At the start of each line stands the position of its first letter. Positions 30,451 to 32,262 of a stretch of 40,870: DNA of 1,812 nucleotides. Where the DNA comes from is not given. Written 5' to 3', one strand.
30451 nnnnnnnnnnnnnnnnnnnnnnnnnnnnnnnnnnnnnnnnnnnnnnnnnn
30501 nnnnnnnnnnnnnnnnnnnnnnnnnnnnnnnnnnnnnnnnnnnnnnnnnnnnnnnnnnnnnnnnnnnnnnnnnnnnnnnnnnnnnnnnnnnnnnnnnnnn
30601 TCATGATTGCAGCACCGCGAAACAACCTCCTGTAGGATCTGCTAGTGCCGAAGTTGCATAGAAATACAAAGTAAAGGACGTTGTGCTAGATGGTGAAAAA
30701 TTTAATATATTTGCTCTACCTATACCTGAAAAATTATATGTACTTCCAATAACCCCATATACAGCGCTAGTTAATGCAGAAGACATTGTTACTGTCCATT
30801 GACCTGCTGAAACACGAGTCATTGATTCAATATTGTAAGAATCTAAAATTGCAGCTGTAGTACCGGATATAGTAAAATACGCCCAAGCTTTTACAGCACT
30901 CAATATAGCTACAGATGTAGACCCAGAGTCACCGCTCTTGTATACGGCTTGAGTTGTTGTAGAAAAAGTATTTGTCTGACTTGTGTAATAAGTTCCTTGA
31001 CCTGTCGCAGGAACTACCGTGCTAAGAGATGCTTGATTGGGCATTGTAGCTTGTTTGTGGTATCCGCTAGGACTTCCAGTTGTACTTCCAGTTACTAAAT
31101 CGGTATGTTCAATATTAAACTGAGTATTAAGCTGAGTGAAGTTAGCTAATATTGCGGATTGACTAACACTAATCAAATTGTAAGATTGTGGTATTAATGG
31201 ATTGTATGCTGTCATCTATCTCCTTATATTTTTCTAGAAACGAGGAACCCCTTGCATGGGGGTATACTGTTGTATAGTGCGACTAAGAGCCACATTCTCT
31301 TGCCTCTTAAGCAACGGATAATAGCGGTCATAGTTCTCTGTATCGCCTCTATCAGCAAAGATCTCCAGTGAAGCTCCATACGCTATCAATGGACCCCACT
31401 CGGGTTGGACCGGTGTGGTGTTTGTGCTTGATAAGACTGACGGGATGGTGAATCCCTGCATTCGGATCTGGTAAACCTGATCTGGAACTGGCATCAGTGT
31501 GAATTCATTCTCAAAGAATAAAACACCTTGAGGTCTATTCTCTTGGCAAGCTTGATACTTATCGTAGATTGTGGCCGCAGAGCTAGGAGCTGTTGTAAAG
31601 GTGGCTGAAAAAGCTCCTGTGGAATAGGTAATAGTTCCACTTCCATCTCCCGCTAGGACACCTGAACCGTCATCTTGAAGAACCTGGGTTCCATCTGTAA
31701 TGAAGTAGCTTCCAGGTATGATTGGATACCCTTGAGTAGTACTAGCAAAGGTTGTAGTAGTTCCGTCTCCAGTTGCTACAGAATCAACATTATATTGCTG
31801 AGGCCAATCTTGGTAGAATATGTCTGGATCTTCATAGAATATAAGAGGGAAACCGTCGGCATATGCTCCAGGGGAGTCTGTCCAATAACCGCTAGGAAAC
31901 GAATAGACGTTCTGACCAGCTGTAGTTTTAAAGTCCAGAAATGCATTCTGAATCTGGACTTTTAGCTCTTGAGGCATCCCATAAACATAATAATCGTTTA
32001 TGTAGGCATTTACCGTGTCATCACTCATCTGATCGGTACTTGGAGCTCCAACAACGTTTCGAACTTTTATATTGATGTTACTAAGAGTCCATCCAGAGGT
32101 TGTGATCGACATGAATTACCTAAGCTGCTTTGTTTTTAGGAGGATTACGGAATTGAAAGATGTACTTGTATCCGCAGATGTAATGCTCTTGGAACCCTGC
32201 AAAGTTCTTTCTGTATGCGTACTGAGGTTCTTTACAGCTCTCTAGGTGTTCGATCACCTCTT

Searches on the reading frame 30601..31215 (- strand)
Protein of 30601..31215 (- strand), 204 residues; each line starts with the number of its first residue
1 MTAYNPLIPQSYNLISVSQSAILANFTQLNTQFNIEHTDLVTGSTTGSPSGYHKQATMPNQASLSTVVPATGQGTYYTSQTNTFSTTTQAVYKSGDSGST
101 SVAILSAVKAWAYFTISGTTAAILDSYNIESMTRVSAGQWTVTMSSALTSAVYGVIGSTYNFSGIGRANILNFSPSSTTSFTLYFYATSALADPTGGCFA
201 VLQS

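Call 57: search_protein_families(library=phrogs, proteins=[window:30601-31215:-], max_evalue=0.001)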
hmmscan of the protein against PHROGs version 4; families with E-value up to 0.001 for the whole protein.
window:30601-31215:- (204 aa): 1 family
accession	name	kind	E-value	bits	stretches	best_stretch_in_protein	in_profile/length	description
phrog_11355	-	tail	3.1e-08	34.7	1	99-172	21-97/131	tail fiber protein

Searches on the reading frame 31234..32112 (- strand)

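Call 57: search_protein_families(library=phrogs, proteins=[window:31234-32112:-], max_evalue=0.001)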
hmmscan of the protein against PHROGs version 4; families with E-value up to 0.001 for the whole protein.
window:31234-32112:- (292 aa): 2 families
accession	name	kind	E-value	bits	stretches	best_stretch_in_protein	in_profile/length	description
phrog_10775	-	tail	1.7e-05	25.6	1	174-261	114-203/237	tail protein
phrog_6128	-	unknown function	6.7e-05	21.8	1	123-191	482-554/1200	-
